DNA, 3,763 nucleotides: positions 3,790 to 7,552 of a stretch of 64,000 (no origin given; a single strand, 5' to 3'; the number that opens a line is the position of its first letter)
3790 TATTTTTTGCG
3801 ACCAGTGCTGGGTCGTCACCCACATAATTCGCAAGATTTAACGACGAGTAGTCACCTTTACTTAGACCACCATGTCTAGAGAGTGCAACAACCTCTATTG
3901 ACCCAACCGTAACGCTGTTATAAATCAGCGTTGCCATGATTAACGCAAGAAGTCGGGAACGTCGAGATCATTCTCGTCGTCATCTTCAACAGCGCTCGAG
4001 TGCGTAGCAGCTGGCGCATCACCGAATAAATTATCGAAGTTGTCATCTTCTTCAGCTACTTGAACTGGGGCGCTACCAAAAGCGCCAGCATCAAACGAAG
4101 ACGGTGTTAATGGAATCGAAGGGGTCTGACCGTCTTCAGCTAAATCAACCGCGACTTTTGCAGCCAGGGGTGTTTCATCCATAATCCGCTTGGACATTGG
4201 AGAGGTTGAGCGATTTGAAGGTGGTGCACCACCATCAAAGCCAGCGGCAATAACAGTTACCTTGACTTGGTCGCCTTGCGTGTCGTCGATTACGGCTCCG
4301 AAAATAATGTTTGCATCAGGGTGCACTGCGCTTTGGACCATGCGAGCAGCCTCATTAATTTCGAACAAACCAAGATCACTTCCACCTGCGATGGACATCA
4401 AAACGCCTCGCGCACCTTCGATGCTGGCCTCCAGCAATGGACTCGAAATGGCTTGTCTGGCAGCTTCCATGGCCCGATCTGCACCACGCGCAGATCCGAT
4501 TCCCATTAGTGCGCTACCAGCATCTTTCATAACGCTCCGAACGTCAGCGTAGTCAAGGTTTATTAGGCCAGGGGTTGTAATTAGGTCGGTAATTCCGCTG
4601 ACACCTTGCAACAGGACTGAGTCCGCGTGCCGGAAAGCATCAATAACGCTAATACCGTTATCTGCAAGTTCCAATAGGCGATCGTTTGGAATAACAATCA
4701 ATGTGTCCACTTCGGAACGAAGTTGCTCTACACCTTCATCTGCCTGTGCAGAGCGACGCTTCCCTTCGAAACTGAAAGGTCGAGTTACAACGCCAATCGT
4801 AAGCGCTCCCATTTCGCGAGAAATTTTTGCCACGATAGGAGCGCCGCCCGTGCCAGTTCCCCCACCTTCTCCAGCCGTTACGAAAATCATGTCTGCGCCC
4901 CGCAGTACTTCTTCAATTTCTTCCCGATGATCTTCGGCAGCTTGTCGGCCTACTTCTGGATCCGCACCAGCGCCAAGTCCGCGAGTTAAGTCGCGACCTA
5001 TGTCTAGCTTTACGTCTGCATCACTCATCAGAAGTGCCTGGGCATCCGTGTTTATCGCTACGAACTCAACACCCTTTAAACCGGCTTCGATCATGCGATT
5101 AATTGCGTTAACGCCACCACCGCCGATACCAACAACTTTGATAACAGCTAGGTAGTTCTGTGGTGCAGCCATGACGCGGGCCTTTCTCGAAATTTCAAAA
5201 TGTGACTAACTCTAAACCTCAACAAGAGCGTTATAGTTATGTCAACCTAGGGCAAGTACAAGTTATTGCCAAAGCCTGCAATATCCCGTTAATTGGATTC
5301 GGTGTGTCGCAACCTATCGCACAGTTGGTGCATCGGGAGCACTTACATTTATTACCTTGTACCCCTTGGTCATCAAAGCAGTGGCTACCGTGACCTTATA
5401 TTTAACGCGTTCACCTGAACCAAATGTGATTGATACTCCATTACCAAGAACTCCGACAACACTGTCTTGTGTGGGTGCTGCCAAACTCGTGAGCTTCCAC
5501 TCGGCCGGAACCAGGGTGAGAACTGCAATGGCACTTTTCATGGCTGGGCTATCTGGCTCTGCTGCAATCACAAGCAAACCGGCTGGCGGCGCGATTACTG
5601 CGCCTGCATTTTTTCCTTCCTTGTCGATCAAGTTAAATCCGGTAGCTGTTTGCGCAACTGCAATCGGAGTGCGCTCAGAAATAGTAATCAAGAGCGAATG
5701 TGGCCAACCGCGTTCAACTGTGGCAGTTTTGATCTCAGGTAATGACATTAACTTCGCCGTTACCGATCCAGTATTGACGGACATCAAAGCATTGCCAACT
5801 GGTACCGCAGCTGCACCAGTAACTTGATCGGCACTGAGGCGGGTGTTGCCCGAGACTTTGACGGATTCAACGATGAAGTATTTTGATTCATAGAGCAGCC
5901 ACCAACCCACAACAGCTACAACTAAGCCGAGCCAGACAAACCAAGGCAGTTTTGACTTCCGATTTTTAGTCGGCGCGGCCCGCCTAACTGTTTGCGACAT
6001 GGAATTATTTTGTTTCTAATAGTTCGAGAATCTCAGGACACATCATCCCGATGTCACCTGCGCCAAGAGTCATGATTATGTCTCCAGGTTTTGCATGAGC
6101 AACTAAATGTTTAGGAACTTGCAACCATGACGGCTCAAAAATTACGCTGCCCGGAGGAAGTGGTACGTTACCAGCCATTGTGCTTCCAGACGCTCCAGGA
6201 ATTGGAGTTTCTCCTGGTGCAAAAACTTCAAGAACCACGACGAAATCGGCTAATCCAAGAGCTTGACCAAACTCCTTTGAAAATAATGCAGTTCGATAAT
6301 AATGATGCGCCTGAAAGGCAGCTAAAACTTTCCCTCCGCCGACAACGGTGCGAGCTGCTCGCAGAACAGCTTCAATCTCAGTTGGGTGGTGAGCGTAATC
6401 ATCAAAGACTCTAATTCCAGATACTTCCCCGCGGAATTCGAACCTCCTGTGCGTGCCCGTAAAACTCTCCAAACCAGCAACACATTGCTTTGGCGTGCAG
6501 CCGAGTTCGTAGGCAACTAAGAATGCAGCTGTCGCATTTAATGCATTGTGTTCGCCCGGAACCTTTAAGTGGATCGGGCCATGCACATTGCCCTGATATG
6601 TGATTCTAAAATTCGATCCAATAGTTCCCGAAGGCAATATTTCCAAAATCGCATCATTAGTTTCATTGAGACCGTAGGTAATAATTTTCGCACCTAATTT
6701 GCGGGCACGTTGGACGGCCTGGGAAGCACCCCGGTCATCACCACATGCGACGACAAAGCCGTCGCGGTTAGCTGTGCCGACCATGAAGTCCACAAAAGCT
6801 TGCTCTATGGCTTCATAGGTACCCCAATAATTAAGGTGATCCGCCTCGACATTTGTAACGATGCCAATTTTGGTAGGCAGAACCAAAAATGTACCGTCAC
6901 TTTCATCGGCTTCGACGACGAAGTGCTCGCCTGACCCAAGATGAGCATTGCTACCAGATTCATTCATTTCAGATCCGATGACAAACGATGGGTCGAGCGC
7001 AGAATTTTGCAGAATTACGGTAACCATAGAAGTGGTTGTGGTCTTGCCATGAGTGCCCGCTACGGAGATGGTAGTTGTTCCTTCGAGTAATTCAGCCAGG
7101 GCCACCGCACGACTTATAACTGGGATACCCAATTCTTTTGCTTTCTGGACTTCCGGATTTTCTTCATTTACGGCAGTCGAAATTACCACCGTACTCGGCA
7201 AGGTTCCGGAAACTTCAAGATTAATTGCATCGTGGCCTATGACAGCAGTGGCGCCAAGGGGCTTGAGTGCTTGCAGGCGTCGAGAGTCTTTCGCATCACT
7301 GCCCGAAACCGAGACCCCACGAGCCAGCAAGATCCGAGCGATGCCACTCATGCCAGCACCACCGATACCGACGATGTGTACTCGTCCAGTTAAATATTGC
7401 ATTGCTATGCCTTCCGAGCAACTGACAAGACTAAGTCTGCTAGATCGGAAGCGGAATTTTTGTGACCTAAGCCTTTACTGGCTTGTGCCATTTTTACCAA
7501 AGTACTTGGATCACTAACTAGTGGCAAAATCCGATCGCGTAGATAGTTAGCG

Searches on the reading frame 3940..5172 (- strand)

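Call 4: search_protein_families(library=ncbifam, proteins=[window:3940-5172:-])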
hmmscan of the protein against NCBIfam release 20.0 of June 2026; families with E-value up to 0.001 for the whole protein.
window:3940-5172:- (410 aa): 1 family
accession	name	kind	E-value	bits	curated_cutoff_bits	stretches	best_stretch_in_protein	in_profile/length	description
TIGR00065.1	ftsZ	equivalog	5.6e-125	417.3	295.2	1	7-317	16-329/353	cell division protein FtsZ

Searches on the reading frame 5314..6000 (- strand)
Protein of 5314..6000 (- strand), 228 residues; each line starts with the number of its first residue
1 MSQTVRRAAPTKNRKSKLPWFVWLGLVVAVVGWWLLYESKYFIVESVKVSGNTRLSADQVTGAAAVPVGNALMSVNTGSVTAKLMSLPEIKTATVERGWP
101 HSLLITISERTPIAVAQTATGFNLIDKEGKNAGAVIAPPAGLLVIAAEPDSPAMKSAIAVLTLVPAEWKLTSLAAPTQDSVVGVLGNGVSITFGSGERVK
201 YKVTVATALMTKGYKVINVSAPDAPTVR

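Call 4: search_protein_families(library=ncbifam, proteins=[window:5314-6000:-])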
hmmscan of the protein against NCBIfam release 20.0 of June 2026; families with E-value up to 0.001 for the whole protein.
window:5314-6000:- (228 aa): 1 family
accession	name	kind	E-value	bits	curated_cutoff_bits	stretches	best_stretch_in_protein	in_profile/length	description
NF004039.0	PRK05529.1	equivalog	1.9e-28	99.3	353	1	16-227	34-254/255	cell division protein FtsQ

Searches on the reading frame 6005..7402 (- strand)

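Call 4: search_protein_families(library=ncbifam, proteins=[window:6005-7402:-])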
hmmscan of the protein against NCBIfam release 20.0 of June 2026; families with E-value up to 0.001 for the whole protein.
window:6005-7402:- (465 aa): 24 families
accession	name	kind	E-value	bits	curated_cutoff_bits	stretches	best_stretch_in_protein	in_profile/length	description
TIGR01082.1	murC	equivalog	5.5e-138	460.8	335.1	1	8-458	2-448/449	UDP-N-acetylmuramate--L-alanine ligase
NF011171.0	PRK14573.1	equivalog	1.4e-79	268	1015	1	8-455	7-441/809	bifunctional UDP-N-acetylmuramate--L-alanine ligase/D-alanine--D-alanine ligase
TIGR01081.1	mpl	equivalog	3e-59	201.2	388.7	1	7-457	1-442/448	UDP-N-acetylmuramate:L-alanyl-gamma-D-glutamyl-meso-diaminopimelate ligase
TIGR01087.1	murD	equivalog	5.4e-31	108.1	211.95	1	7-350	1-335/441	UDP-N-acetylmuramoyl-L-alanine--D-glutamate ligase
NF053645.1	pMurC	equivalog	5.2e-27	94.7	560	2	9-138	2-131/492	pseudomurein biosynthesis peptide ligase pMurC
NF001124.0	PRK00139.1-2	equivalog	1.7e-25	89.8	476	1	178-363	200-383/500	UDP-N-acetylmuramoyl-L-alanyl-D-glutamate--2,6-diaminopimelate ligase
NF001126.0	PRK00139.1-4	equivalog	2.5e-25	89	373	1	178-356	195-368/486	UDP-N-acetylmuramoyl-L-alanyl-D-glutamate--2,6-diaminopimelate ligase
TIGR01085.1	murE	subfamily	3.2e-25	89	257.3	2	178-354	179-356/472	UDP-N-acetylmuramyl-tripeptide synthetase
TIGR01143.1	murF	subfamily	1.4e-19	70.4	288.6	1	107-336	73-304/418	UDP-N-acetylmuramoyl-tripeptide--D-alanyl-D-alanine ligase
NF008896.0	PRK11929.1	equivalog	2.9e-18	65.1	1023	1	178-358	681-863/965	bifunctional UDP-N-acetylmuramoyl-L-alanyl-D-glutamate--2,6-diaminopimelate ligase MurE/UDP-N-acetylmuramoyl-tripeptide--D-alanyl-D-alanine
NF053646.1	pMurD1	equivalog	7.3e-17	61.2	610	2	176-351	184-349/465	pseudomurein biosynthesis peptide ligase pMurD1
TIGR02068.2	cya_phycin_syn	equivalog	2.8e-14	52.1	850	1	178-353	566-754/862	cyanophycin synthetase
NF053648.1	pMurE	equivalog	8e-14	51.2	600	1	177-354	190-352/464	pseudomurein biosynthesis peptide ligase pMurE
NF001123.0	PRK00139.1-1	equivalog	3.5e-13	49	586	1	175-356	195-376/493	UDP-N-acetylmuramoyl-L-alanyl-D-glutamate--2,6-diaminopimelate ligase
NF010623.0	PRK14016.1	subfamily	1.1e-12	46.9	877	1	178-353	567-756/871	cyanophycin synthetase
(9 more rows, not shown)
